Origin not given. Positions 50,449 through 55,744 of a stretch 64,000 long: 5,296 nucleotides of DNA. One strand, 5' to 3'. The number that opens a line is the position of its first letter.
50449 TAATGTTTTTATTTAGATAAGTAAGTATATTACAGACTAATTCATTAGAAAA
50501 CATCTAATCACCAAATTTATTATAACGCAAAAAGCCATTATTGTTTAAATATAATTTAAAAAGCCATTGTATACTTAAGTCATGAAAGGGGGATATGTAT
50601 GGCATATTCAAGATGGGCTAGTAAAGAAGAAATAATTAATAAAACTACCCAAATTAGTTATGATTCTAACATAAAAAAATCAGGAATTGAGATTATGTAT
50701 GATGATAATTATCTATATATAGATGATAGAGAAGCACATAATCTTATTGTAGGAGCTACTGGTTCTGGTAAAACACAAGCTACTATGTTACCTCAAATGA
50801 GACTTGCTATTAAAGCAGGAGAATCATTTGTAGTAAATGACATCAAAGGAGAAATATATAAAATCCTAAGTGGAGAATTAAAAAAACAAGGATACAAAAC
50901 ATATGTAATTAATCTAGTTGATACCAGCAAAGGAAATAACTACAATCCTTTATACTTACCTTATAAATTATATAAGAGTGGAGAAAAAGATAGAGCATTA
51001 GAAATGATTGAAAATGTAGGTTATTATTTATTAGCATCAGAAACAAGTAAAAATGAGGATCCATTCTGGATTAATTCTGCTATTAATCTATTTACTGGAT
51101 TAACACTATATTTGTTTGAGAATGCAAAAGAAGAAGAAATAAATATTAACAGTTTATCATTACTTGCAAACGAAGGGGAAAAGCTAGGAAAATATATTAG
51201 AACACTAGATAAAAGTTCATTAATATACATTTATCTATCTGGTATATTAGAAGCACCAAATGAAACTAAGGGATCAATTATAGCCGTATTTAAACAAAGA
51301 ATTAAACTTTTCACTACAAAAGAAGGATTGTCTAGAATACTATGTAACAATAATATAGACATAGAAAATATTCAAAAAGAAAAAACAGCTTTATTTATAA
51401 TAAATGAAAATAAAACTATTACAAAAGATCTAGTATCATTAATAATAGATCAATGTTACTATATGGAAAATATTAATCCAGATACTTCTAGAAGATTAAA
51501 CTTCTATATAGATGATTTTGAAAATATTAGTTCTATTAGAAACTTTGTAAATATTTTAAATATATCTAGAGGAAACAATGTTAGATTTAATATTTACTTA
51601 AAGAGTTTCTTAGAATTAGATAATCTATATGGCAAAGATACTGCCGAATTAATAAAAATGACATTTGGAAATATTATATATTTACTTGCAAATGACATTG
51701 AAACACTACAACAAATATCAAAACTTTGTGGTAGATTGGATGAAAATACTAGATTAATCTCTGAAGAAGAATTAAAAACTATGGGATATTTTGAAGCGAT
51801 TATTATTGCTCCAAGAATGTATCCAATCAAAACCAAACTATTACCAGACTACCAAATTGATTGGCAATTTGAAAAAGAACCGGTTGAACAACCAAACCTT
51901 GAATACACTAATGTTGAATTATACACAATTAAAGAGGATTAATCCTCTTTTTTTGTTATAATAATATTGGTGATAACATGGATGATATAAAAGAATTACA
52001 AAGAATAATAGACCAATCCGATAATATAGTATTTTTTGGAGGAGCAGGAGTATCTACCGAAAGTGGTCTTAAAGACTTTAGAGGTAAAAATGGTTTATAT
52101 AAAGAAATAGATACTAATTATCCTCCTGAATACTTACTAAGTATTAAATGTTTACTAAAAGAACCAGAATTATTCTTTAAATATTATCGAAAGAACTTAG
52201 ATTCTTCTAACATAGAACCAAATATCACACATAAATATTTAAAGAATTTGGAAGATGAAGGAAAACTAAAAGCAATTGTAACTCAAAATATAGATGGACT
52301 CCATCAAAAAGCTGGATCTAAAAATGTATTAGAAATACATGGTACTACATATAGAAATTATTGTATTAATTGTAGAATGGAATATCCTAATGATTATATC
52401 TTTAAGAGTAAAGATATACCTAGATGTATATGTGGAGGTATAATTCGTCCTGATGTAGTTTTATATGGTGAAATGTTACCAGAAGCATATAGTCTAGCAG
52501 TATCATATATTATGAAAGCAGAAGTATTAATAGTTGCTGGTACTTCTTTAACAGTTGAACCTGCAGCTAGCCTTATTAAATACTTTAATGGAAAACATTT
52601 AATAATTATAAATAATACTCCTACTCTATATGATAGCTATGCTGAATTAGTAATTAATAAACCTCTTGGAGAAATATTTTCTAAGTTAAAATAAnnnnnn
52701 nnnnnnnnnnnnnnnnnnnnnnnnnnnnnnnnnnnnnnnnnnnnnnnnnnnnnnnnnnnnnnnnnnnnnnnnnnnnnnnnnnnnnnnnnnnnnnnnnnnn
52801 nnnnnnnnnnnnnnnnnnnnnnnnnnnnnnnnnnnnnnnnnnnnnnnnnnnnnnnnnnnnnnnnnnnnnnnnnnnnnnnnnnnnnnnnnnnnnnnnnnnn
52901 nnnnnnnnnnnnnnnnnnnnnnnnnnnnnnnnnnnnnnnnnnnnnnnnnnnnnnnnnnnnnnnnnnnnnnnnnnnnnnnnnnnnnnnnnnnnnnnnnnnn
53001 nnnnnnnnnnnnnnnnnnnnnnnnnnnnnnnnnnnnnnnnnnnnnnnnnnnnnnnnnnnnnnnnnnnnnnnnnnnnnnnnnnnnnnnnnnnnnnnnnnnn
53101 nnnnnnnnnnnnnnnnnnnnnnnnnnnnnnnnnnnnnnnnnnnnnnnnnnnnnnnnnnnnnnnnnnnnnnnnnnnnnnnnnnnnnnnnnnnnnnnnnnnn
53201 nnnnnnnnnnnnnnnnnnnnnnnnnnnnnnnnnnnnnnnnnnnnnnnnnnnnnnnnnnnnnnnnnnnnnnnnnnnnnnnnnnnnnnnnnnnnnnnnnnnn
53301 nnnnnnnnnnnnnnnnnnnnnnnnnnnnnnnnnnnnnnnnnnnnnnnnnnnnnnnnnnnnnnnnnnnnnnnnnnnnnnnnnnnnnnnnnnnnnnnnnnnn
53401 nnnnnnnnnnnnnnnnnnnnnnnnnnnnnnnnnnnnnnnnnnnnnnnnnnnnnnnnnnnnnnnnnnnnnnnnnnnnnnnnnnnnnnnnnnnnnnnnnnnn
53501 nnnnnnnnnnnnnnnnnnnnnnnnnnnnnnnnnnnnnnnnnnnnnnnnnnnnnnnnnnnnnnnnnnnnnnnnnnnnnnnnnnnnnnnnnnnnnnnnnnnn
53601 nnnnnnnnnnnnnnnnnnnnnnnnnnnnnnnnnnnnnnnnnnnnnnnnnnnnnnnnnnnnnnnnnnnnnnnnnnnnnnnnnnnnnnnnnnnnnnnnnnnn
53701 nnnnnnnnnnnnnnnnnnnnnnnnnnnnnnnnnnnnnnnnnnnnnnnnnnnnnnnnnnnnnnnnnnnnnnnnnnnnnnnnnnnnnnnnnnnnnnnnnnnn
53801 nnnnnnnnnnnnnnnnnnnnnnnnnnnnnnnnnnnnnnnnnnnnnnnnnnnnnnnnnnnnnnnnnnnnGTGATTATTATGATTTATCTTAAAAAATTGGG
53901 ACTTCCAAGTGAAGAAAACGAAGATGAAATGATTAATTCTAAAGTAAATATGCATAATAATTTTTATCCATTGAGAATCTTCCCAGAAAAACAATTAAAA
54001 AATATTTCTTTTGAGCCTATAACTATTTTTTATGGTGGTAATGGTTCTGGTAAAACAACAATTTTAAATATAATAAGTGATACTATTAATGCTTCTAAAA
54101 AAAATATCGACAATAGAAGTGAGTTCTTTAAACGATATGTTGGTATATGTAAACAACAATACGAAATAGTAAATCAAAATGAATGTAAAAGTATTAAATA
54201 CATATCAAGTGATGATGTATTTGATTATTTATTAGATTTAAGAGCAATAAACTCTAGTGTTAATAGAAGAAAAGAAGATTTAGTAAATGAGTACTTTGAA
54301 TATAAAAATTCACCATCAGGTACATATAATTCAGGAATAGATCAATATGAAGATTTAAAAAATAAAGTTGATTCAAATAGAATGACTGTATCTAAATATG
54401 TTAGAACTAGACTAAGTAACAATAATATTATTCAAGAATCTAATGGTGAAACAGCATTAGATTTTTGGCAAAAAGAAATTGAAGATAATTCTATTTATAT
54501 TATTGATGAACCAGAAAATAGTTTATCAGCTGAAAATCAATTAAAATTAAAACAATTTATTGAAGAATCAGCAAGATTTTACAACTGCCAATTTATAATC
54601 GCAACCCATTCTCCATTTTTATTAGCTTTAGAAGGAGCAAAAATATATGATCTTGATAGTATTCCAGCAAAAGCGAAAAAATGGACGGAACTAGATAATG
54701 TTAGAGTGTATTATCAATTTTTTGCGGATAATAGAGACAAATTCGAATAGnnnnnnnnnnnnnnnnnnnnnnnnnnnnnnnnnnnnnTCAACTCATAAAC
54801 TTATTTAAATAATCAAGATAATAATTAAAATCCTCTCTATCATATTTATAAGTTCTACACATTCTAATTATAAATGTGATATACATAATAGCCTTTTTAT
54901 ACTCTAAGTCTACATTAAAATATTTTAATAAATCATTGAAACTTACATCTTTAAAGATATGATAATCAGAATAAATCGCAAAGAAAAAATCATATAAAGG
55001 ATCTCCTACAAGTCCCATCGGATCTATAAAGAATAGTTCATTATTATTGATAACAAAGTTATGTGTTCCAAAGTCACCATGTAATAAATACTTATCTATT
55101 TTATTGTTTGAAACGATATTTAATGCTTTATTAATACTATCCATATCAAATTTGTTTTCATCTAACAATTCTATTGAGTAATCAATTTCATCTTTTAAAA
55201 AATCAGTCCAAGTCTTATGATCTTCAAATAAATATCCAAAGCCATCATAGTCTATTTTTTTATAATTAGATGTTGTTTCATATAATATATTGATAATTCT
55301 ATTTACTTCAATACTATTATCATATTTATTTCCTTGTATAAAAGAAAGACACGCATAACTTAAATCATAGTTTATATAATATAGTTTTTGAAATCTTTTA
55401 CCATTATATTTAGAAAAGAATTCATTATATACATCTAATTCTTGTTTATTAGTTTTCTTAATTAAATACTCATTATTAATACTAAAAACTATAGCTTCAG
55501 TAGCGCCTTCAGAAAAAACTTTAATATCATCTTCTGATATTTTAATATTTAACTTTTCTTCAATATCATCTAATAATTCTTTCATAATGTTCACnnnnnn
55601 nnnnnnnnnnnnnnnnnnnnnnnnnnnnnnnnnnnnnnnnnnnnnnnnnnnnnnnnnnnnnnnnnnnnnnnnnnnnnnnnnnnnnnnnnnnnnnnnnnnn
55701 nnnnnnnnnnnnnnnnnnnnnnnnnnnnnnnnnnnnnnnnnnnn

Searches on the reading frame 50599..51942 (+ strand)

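Call 31: search_protein_families(library=pfam, proteins=[window:50599-51942:+], max_evalue=0.001)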
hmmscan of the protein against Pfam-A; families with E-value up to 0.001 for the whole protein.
window:50599-51942:+ (447 aa): 3 families
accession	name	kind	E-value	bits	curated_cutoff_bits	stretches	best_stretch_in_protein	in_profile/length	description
PF02534.20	T4SS-DNA_transf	-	4.9e-36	125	20.1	1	29-389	30-394/468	Type IV secretory system Conjugative DNA transfer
PF10412.15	TrwB_AAD_bind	-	6.6e-18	65.2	20.5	2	147-381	99-327/387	Type IV secretion-system coupling protein DNA-binding domain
PF12696.13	TraG-D_C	-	1.1e-13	51.6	22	1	299-386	1-88/126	TraM recognition site of TraD and TraG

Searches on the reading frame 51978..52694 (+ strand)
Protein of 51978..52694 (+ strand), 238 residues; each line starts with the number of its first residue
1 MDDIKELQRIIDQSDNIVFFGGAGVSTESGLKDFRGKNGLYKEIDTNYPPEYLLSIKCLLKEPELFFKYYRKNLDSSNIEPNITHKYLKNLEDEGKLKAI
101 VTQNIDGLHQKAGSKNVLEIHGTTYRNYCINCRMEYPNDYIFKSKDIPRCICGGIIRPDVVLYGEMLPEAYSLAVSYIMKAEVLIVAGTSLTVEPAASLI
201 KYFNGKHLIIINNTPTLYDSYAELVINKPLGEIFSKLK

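Call 31: search_protein_families(library=pfam, proteins=[window:51978-52694:+], max_evalue=0.001)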
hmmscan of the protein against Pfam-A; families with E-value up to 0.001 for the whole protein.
window:51978-52694:+ (238 aa): 1 family
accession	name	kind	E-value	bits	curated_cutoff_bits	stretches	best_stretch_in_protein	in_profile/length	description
PF02146.23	SIR2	-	2.4e-51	174.7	24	1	22-195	1-180/180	Sir2 family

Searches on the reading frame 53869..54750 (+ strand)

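Call 31: search_protein_families(library=pfam, proteins=[window:53869-54750:+], max_evalue=0.001)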
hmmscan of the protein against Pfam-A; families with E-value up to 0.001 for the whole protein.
window:53869-54750:+ (293 aa): 5 families
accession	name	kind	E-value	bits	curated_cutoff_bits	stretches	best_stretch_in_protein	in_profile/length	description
PF13304.12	AAA_21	-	7.8e-14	52.9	27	2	208-253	260-304/304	AAA domain, putative AbiEii toxin, Type IV TA system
PF13175.12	AAA_15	-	2.9e-13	50.6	32.1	2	202-251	324-373/374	AAA ATPase domain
PF13476.12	AAA_23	-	8e-09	36.9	27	1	37-217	9-155/201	AAA domain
PF02463.25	SMC_N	-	2.6e-07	30.7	40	0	196-249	148-199/220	RecF/RecN/SMC N terminal domain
PF00005.33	ABC_tran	-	1.2e-05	26.3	25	1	51-215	13-135/137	ABC transporter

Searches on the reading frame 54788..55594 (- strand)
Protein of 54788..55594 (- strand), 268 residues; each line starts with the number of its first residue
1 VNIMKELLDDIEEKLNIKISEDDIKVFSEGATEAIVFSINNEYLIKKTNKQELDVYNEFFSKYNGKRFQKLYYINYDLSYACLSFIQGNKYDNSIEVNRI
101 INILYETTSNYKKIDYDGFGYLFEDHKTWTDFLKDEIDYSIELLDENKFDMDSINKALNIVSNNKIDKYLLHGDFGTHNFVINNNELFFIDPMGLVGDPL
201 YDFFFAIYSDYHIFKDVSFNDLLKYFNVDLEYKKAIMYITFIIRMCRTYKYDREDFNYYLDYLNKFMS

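Call 31: search_protein_families(library=pfam, proteins=[window:54788-55594:-], max_evalue=0.001)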
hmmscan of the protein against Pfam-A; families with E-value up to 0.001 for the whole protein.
window:54788-55594:- (268 aa): 2 families
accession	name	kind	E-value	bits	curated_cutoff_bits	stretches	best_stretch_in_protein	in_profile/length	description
PF03881.20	Fructosamin_kin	-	1.3e-05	25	22.4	1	126-233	141-252/288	Fructosamine kinase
PF01636.29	APH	-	0.00013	22.2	23.2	1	81-209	73-212/239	Phosphotransferase enzyme family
